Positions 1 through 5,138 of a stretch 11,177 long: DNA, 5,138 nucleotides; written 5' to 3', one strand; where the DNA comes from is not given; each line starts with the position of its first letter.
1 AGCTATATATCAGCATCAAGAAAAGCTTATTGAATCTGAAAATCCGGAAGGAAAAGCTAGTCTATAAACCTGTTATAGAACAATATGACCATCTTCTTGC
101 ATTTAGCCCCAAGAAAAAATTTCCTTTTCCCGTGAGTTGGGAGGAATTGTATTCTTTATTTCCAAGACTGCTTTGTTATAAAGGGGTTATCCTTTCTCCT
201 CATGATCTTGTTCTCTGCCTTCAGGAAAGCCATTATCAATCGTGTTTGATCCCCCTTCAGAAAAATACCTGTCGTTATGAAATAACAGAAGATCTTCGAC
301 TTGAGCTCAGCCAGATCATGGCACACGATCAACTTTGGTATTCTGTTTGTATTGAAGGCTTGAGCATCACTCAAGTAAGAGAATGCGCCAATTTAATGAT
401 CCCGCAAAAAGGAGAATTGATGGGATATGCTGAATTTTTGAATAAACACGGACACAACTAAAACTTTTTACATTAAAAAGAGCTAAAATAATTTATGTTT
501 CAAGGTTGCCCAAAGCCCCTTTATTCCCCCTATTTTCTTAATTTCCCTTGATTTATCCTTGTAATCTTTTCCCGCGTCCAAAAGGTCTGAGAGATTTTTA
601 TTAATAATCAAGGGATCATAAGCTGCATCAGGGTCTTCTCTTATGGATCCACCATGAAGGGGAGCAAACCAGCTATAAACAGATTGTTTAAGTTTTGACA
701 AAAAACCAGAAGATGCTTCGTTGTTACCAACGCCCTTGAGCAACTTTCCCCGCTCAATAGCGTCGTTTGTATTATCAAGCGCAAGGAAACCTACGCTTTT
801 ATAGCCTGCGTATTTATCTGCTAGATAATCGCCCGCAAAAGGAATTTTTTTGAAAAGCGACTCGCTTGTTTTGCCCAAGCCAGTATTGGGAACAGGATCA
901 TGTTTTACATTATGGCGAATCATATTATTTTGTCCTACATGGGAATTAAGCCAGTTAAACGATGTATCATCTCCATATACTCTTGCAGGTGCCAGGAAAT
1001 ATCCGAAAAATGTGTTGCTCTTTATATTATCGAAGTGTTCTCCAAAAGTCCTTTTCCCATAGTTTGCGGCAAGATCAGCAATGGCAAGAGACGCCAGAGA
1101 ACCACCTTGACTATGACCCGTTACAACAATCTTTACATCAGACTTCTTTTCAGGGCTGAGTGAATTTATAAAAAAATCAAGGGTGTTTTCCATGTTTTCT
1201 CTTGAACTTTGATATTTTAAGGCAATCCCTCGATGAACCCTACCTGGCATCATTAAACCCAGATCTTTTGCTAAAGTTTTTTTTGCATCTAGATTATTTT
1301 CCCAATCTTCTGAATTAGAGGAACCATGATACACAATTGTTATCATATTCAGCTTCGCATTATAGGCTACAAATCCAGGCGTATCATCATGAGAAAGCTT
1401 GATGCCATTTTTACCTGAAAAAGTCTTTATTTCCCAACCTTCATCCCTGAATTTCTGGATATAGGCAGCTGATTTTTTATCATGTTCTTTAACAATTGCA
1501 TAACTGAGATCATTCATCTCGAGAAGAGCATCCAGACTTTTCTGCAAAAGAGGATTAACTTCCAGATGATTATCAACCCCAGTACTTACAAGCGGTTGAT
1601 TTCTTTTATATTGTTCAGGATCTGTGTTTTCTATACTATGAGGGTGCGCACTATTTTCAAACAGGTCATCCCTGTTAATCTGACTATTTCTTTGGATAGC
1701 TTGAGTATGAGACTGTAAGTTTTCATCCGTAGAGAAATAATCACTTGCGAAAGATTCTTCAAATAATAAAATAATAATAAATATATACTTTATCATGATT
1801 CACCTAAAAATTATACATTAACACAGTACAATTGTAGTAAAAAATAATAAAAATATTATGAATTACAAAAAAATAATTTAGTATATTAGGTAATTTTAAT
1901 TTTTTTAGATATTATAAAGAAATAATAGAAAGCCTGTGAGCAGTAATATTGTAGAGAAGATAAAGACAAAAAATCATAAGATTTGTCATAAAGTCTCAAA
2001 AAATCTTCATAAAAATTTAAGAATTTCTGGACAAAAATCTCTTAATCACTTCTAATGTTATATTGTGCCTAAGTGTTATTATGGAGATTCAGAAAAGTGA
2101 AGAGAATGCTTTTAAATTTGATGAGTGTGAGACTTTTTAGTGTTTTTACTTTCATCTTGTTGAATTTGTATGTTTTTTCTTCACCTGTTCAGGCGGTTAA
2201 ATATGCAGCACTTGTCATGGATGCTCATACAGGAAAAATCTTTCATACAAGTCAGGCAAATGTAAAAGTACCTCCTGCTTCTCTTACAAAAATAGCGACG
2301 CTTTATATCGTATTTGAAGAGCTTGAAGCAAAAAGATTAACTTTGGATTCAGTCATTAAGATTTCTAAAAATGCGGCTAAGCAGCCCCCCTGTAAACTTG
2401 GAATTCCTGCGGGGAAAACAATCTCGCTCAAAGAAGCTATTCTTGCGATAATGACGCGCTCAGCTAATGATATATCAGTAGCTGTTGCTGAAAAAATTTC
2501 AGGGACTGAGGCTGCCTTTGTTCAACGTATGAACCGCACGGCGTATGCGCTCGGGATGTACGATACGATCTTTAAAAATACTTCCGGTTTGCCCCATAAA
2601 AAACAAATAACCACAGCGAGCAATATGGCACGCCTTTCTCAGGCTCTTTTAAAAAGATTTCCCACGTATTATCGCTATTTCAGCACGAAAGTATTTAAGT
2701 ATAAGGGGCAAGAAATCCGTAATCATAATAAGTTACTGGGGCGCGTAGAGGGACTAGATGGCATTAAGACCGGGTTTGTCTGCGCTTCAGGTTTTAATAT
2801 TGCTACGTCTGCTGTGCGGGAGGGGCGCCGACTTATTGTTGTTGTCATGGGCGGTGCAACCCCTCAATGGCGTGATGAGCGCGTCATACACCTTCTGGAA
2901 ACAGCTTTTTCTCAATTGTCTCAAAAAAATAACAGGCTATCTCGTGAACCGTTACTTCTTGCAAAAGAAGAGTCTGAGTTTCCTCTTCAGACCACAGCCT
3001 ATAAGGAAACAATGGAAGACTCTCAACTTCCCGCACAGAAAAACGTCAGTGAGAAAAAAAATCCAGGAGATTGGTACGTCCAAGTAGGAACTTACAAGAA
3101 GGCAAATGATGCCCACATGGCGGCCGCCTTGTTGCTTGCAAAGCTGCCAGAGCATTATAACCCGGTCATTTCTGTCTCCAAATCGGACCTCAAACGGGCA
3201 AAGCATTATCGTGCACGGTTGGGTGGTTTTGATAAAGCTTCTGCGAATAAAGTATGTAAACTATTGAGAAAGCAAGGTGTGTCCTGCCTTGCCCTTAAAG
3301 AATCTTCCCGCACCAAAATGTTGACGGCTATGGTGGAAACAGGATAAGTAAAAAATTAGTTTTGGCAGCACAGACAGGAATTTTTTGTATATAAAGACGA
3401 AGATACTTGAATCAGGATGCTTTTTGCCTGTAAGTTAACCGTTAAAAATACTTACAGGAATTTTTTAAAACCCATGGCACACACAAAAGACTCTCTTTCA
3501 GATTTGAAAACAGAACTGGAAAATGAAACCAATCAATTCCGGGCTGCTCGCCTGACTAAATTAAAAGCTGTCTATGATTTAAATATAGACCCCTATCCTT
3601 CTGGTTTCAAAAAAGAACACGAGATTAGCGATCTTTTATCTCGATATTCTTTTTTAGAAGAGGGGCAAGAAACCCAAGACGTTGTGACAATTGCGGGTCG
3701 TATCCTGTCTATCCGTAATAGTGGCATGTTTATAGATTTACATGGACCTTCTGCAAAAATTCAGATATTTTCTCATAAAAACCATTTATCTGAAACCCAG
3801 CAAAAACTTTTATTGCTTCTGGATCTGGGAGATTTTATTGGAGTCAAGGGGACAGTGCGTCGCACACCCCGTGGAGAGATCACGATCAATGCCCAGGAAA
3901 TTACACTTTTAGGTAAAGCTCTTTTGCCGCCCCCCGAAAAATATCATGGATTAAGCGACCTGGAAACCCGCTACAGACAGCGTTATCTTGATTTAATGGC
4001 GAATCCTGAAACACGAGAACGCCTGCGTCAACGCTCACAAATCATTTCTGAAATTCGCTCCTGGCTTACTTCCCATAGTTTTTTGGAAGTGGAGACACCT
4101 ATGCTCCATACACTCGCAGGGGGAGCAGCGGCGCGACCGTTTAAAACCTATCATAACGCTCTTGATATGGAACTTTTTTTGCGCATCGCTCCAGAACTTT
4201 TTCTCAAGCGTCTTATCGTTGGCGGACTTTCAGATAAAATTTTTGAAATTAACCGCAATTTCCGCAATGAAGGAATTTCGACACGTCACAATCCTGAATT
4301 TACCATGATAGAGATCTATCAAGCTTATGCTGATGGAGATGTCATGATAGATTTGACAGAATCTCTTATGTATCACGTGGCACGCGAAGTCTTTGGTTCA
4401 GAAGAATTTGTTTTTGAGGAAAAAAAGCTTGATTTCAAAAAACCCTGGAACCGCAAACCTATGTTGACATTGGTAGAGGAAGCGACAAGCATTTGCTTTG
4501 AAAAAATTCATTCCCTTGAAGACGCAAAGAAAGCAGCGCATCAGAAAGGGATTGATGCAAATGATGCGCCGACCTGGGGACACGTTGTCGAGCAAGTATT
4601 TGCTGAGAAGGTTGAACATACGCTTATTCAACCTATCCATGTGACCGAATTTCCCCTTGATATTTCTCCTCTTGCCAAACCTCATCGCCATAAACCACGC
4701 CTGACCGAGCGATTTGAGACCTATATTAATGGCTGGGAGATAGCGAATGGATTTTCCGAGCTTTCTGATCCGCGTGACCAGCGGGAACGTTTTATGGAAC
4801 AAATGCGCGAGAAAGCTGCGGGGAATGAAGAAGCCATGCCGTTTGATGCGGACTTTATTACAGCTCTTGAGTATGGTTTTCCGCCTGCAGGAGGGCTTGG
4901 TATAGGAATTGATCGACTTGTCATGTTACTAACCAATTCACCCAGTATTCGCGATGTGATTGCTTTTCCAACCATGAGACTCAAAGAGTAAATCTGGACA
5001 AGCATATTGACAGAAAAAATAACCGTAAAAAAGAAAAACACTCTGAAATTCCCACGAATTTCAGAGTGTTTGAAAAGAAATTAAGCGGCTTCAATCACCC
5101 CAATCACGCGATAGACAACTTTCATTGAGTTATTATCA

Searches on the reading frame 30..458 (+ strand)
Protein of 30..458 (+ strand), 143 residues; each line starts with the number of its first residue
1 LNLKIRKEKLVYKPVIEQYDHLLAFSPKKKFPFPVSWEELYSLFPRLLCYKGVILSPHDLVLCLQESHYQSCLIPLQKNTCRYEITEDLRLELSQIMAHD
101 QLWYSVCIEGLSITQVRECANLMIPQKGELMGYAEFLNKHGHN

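Call 5: search_protein_families(library=pfam, proteins=[window:30-458:+], max_evalue=0.1)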
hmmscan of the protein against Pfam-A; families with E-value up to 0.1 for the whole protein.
window:30-458:+ (143 aa): 0 families

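Call 69: search_protein_families(library=phrogs, proteins=[window:30-458:+], max_evalue=0.01)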
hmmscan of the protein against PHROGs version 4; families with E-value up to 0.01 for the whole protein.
window:30-458:+ (143 aa): 0 families
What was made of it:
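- Tried and rejected: PHROGs gave nothing for the SPOR protein (call 69).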

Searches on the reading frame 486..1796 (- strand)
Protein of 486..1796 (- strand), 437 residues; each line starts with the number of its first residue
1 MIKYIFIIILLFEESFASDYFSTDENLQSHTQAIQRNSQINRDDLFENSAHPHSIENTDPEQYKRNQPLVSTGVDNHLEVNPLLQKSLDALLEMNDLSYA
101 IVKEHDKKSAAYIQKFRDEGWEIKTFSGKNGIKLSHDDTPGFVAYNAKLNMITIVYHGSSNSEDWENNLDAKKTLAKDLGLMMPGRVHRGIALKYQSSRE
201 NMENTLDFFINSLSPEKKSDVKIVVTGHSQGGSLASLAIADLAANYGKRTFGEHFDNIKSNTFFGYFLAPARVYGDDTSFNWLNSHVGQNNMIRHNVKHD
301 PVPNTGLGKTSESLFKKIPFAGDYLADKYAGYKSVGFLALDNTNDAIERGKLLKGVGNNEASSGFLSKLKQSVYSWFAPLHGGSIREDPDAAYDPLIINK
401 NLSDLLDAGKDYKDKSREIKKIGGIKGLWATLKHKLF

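Call 5: search_protein_families(library=pfam, proteins=[window:486-1796:-], max_evalue=0.1)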
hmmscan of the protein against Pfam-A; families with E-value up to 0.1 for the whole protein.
window:486-1796:- (437 aa): 4 families
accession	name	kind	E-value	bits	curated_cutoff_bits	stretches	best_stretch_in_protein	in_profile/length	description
PF01764.32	Lipase_3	-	9.4e-16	58.4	22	1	154-305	2-135/140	Lipase (class 3)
PF05057.20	DUF676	-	0.00061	19.8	20.3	1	204-263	61-118/217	Putative serine esterase (DUF676)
PF01083.28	Cutinase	-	0.037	14.4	25.9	1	216-266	74-116/173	Cutinase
PF11187.14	Mbeg1-like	-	0.051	13.4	21.1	0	217-245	80-108/224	Mbeg1-like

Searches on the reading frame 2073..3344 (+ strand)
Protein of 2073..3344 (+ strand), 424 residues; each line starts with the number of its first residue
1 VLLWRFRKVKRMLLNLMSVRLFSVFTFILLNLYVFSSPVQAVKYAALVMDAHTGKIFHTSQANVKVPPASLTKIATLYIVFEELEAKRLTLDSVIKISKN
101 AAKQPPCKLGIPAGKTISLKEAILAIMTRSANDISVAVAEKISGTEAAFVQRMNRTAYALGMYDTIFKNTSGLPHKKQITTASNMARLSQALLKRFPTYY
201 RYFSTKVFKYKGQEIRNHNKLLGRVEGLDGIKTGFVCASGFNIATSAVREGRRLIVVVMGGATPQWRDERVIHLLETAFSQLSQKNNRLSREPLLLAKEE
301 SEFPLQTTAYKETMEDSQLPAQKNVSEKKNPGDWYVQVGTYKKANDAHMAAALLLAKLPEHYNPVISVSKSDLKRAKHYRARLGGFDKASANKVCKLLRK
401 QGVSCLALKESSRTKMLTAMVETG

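Call 5: search_protein_families(library=pfam, proteins=[window:2073-3344:+], max_evalue=0.1)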
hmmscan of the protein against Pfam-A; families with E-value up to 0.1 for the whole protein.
window:2073-3344:+ (424 aa): 5 families
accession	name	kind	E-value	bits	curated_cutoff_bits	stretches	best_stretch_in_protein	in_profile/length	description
PF00768.25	Peptidase_S11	-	9.6e-53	179.5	27.6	1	44-262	13-238/239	D-alanyl-D-alanine carboxypeptidase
PF13354.11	Beta-lactamase2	-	6.3e-11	42.5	22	1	48-194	4-148/214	Beta-lactamase enzyme family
PF05036.18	SPOR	-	5.8e-08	33.4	21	1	331-407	2-74/76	SPOR domain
PF02113.21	Peptidase_S13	-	0.063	12.4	22.8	0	44-86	19-61/444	D-Ala-D-Ala carboxypeptidase 3 (S13) family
PF05550.16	Peptidase_C53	-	0.074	13.2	27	0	167-257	57-154/168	Pestivirus Npro endopeptidase C53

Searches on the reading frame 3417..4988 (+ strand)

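Call 79: search_protein_families(library=pfam, proteins=[window:3417-4988:+], max_evalue=0.00001)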
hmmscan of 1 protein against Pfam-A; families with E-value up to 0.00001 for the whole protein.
window:3417-4988:+ (524 aa): 3 families
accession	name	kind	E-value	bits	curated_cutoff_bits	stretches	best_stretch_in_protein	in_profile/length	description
PF00152.25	tRNA-synt_2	-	5e-90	302.1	25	1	182-520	2-307/308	tRNA synthetases class II (D, K and N)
PF01336.31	tRNA_anti-codon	-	2.1e-13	50.4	27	1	90-165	1-75/75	OB-fold nucleic acid binding domain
PF01409.25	tRNA-synt_2d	-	1.2e-07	31.9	19.8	0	274-343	104-172/246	tRNA synthetases class II core domain (F)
